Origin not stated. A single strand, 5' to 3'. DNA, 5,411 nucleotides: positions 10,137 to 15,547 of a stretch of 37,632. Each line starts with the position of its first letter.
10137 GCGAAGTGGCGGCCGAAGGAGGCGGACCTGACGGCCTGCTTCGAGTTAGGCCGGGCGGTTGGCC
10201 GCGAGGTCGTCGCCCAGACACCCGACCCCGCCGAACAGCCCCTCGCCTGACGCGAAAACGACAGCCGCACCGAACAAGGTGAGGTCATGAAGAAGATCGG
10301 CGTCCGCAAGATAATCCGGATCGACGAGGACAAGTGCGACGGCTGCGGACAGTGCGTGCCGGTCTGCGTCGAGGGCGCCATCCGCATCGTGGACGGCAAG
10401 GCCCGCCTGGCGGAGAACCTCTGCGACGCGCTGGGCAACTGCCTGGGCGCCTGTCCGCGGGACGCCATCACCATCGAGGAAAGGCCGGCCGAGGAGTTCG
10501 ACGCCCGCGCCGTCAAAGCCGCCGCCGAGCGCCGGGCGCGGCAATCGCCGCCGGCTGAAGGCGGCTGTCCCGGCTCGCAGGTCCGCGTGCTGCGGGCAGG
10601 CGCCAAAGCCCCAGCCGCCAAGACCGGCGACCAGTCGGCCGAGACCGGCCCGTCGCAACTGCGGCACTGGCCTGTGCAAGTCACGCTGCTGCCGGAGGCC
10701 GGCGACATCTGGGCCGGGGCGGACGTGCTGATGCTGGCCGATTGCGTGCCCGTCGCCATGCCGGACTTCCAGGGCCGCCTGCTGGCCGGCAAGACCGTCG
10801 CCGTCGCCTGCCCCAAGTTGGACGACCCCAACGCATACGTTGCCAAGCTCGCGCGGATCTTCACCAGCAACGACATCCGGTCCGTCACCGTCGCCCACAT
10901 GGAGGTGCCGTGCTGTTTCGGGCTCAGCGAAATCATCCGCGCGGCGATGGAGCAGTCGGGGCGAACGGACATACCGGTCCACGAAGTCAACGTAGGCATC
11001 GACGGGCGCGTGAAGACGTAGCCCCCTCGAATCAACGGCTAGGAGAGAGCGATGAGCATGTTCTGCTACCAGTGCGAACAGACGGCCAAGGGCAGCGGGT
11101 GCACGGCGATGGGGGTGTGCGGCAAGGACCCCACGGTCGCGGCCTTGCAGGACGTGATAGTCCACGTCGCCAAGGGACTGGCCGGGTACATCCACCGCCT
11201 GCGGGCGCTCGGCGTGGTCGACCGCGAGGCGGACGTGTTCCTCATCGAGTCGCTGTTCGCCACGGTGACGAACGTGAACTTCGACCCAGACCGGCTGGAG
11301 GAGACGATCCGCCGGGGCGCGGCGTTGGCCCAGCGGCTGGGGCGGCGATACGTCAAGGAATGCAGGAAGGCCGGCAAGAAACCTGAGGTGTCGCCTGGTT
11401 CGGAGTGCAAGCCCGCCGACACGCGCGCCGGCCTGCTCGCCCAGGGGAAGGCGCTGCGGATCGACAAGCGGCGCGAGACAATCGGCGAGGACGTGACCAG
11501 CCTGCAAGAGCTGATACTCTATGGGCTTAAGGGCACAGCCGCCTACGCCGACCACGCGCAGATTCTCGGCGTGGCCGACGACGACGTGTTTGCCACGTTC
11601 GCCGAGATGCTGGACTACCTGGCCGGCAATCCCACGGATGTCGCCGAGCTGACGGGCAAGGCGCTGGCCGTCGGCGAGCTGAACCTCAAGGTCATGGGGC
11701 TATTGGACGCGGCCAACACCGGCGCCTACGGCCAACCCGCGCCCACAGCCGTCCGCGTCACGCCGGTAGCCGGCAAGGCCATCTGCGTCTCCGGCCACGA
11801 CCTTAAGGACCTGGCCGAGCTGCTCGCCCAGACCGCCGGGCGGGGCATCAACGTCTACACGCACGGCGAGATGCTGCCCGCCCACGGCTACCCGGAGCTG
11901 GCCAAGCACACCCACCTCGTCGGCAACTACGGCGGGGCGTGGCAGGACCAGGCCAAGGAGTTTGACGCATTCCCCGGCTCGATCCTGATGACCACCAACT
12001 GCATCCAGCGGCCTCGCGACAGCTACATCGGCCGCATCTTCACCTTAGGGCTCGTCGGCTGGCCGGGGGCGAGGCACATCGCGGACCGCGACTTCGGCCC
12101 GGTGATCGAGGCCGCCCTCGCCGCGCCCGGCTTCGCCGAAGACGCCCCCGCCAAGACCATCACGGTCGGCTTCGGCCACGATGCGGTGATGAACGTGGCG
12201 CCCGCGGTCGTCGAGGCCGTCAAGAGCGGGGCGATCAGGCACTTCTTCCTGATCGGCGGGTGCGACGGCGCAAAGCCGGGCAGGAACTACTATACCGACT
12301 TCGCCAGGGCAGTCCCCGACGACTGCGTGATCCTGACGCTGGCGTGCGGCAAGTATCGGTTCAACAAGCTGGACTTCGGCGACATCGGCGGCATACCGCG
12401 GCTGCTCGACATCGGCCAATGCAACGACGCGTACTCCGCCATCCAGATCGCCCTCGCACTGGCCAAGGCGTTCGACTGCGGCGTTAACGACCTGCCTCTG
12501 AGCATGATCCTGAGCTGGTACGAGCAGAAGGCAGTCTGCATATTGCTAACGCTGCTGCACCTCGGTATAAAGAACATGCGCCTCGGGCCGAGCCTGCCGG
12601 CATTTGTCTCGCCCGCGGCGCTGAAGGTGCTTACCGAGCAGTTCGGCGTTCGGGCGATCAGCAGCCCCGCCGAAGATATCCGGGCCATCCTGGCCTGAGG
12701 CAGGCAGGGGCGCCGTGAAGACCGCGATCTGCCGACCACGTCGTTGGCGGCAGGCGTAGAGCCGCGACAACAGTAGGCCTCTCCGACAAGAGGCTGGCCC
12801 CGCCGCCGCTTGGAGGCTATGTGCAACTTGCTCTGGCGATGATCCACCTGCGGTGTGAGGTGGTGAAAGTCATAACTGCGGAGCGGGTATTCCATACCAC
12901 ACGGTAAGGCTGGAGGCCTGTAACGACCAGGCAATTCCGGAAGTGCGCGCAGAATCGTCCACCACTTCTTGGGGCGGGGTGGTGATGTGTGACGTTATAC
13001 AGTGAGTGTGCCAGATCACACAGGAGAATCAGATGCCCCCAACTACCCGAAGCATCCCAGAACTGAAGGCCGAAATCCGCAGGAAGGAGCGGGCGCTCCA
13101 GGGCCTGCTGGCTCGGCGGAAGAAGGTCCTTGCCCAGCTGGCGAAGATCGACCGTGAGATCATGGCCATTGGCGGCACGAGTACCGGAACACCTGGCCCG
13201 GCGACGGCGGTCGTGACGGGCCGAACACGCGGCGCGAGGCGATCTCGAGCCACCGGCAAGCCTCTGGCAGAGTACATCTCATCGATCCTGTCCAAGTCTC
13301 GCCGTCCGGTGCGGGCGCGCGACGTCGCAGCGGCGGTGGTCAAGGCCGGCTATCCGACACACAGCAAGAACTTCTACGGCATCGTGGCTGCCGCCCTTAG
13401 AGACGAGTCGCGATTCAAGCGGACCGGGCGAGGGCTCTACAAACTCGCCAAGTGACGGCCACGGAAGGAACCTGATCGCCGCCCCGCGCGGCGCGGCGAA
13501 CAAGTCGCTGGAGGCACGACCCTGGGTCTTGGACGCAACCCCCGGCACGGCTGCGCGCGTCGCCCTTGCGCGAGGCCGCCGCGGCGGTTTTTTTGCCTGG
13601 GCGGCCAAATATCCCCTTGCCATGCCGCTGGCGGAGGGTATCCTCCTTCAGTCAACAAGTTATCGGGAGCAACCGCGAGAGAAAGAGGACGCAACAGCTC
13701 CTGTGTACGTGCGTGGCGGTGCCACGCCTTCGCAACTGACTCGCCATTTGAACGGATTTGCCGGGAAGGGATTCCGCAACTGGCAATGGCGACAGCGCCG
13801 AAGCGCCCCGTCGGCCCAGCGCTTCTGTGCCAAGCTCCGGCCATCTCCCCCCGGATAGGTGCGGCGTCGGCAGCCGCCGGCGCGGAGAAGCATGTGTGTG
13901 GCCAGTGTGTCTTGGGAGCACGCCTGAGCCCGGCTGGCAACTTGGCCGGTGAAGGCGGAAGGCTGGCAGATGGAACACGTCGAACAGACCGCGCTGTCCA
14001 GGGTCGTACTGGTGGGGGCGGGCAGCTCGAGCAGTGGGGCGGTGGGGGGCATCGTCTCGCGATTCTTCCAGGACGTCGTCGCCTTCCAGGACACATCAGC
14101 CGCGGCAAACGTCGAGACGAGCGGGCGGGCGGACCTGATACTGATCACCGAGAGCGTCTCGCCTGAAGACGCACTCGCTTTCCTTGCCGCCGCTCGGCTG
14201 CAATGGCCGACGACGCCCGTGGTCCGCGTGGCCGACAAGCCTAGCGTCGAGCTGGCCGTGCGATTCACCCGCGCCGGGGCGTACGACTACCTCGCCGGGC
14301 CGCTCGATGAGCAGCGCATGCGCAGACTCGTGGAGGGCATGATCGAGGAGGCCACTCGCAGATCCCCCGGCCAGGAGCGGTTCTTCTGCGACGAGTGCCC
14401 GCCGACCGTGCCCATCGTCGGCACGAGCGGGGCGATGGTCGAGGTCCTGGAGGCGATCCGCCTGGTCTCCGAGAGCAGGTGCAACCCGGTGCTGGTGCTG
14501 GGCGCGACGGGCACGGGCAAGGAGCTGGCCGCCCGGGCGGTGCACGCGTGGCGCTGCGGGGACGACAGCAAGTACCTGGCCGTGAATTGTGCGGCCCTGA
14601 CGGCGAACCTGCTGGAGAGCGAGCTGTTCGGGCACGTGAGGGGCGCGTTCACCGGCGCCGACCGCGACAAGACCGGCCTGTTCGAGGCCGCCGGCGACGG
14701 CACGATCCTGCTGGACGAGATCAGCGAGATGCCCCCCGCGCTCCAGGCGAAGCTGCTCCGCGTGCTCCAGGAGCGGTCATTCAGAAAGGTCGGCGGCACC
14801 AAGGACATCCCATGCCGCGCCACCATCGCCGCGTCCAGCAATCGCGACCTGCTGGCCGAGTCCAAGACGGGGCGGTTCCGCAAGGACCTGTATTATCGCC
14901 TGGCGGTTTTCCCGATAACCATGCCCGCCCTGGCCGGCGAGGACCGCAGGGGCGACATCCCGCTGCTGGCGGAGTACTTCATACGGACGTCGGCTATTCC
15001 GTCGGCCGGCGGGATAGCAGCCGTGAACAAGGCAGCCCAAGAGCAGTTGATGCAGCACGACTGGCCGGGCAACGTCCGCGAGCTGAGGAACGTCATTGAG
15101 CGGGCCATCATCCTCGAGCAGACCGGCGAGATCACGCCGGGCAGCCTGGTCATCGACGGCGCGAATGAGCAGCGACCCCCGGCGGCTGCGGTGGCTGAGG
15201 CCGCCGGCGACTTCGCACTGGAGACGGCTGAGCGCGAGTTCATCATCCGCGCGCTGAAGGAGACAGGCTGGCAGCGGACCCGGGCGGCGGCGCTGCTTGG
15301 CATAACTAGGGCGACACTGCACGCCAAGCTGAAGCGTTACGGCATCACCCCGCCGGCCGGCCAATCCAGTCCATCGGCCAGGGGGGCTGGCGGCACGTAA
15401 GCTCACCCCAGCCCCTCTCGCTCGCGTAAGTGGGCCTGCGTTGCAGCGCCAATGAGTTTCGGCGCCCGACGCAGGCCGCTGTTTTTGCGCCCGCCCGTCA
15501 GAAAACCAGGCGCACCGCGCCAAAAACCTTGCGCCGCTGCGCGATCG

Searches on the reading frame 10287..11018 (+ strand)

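Call 5: search_protein_families(library=pfam, proteins=[window:10287-11018:+], max_evalue=0.01)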
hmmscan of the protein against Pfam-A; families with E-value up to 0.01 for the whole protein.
window:10287-11018:+ (244 aa): 10 families
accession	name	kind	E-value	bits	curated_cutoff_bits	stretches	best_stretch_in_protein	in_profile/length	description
PF00037.32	Fer4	-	9.4e-09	35.2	21.1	2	10-32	1-23/24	4Fe-4S binding domain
PF12838.12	Fer4_7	-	2.2e-07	31.7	27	2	16-60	1-52/52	4Fe-4S dicluster domain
PF12837.12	Fer4_6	-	2.6e-07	30.7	25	1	9-32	1-24/24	4Fe-4S binding domain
PF13237.11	Fer4_10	-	6.6e-07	29.6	25.5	1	10-57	2-53/53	4Fe-4S dicluster domain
PF25160.1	LdpA_Fe-S-bd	-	5.7e-06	26.5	27.6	1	11-34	22-45/49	LdpA Fe-S cluster-binding domain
PF13187.11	Fer4_9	-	7.8e-06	26.3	27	1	16-61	1-52/52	4Fe-4S dicluster domain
PF14697.11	Fer4_21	-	1.6e-05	25.4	35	1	11-62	2-58/59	4Fe-4S dicluster domain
PF13484.11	Fer4_16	-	0.00029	22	30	0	16-38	1-21/66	4Fe-4S double cluster binding domain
PF12797.12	Fer4_2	-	0.00041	20.6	24.5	1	9-27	2-20/22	4Fe-4S binding domain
PF13459.11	Fer4_15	-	0.0066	17.6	22.4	0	10-48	1-51/66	4Fe-4S single cluster domain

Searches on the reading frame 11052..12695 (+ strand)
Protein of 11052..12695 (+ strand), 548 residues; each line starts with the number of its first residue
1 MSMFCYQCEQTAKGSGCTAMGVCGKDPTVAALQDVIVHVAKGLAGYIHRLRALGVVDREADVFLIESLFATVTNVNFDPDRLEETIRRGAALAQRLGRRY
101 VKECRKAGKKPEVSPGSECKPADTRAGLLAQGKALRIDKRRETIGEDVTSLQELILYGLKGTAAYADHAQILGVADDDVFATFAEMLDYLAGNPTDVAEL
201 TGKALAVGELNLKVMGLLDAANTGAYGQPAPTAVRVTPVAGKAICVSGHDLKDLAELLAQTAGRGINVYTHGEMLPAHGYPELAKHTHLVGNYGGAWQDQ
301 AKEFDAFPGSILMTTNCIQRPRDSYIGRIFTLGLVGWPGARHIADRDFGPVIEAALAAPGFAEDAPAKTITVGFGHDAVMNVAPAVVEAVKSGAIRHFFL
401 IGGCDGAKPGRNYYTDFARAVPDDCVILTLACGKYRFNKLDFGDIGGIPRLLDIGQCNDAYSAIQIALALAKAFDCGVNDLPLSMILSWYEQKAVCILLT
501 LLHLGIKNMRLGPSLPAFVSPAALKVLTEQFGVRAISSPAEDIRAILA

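Call 5: search_protein_families(library=pfam, proteins=[window:11052-12695:+], max_evalue=0.01)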
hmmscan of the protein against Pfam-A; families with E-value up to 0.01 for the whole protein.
window:11052-12695:+ (548 aa): 1 family
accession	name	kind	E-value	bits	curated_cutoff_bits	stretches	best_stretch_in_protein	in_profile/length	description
PF03063.25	Prismane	-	3.5e-163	544.4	27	1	3-543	1-512/513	Prismane/CO dehydrogenase family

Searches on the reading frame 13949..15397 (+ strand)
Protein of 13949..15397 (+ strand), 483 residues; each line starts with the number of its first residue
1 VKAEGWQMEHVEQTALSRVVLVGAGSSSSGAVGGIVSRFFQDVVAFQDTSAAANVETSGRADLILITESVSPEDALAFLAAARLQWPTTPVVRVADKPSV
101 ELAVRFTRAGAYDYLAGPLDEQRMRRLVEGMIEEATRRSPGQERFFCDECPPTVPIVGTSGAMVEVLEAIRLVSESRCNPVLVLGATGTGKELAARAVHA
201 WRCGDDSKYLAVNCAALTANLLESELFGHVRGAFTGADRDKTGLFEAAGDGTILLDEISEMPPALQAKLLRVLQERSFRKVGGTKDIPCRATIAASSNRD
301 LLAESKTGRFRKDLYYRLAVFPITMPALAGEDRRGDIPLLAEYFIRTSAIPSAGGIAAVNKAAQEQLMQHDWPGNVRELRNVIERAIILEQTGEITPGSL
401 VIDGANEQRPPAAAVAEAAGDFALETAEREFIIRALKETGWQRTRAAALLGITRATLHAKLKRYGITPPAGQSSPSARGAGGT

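Call 5: search_protein_families(library=pfam, proteins=[window:13949-15397:+], max_evalue=0.01)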
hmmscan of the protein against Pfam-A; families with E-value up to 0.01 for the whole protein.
window:13949-15397:+ (483 aa): 11 families
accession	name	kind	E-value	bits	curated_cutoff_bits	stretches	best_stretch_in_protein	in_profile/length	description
PF00158.32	Sigma54_activat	-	6.4e-58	195.6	20.2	1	156-323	1-167/168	Sigma-54 interaction domain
PF25601.1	AAA_lid_14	-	8.9e-21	74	27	1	332-404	2-74/87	AAA+ ATPase lid domain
PF14532.12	Sigma54_activ_2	-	1.2e-13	51.9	25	1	157-328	1-138/138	Sigma-54 interaction domain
PF02954.25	HTH_8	-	3e-13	49.7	22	1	424-464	2-42/42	Bacterial regulatory protein, Fis family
PF07728.20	AAA_5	-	9.9e-09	35.8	22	1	180-307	1-123/139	AAA domain (dynein-related subfamily)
PF20030.5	bpMoxR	-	8.8e-06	25.4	27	1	179-297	32-145/205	MoxR domain in the MoxR-vWA-beta-propeller ternary systems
PF18024.7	HTH_50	-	0.00014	21.9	27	1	425-466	9-49/50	Helix-turn-helix domain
PF00072.30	Response_reg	-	0.00015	22.3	30.2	1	42-128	24-110/111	Response regulator receiver domain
PF00004.35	AAA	-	0.00091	20.1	21.2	1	181-315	1-128/131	ATPase family associated with various cellular activities (AAA)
PF13384.12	HTH_23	-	0.0039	17.4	24.6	0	432-464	10-41/50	Homeodomain-like domain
PF13191.12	AAA_16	-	0.0087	17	32.6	0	165-275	11-122/167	AAA ATPase domain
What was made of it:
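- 13949..15400 (+): EBP1: upstream sigma-54 activator with a receiver lacking the phospho-acceptor Asp (FleQ/FlrA-like). Pfam domains are in call 5.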

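Call 51: search_protein_families(library=ncbifam, proteins=[window:13949-15397:+], max_evalue=0.01)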
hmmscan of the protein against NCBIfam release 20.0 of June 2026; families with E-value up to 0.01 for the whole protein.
window:13949-15397:+ (483 aa): 32 families (the best 25 are shown)
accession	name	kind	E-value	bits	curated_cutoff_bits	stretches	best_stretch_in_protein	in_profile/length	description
NF008469.0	PRK11361.1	equivalog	8.8e-89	298.3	714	1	42-468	30-458/461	acetoacetate metabolism transcriptional regulator AtoC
TIGR01817.1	nifA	equivalog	1e-87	295.1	528.85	2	155-407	197-445/534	nif-specific transcriptional activator NifA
TIGR01818.1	ntrC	equivalog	5.3e-87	292.5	558.6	1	42-462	24-461/463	nitrogen regulation protein NR(I)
TIGR02915.1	PEP_resp_reg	equivalog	1.7e-84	284.2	502.6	1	62-466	47-444/445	PEP-CTERM-box response regulator transcription factor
NF007689.0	PRK10365.1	equivalog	4.1e-84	282.9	760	1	45-463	35-441/441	sigma-54-dependent response regulator transcription factor ZraR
NF041552.1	TF_PrdR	equivalog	7.8e-82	275.4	795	1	156-465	269-577/577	sigma-54 dependent transcriptional regulator PrdR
NF038308.1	RNA_repair_RtcR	equivalog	7.9e-82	275.8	650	1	156-465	182-517/530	RNA repair transcriptional activator RtcR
NF003451.0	PRK05022.1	equivalog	1.9e-81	274.3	476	1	152-467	188-511/512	nitric oxide reductase transcriptional regulator NorR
NF050807.1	TransRegFlbDCaul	equivalog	3.4e-81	273.4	750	1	45-465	29-439/454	sigma-54-dependent transcriptional regulator FlbD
NF051870.1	NAssimRespRegNtrX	equivalog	3.7e-78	263.4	600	1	70-466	57-452/452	nitrogen assimilation response regulator NtrX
NF011695.0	PRK15115.1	equivalog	5.8e-77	259.3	763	1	43-465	33-437/445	two-component system response regulator GlrR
TIGR02329.1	propionate_PrpR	equivalog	7.7e-75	252.5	499.2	1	155-462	213-525/526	propionate catabolism operon regulatory protein PrpR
NF011958.0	PRK15429.1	equivalog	2.3e-74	251.3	830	1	155-467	380-687/692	formate hydrogenlyase transcriptional activator FlhA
NF041946.1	LuxO_transreg_Vib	equivalog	2.3e-72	244.3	800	1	55-398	35-374/463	quorum-sensing sigma-54 dependent transcriptional regulator LuxO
NF011953.0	PRK15424.1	equivalog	1.1e-71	242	703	1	156-463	221-533/538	propionate catabolism operon regulatory protein PrpR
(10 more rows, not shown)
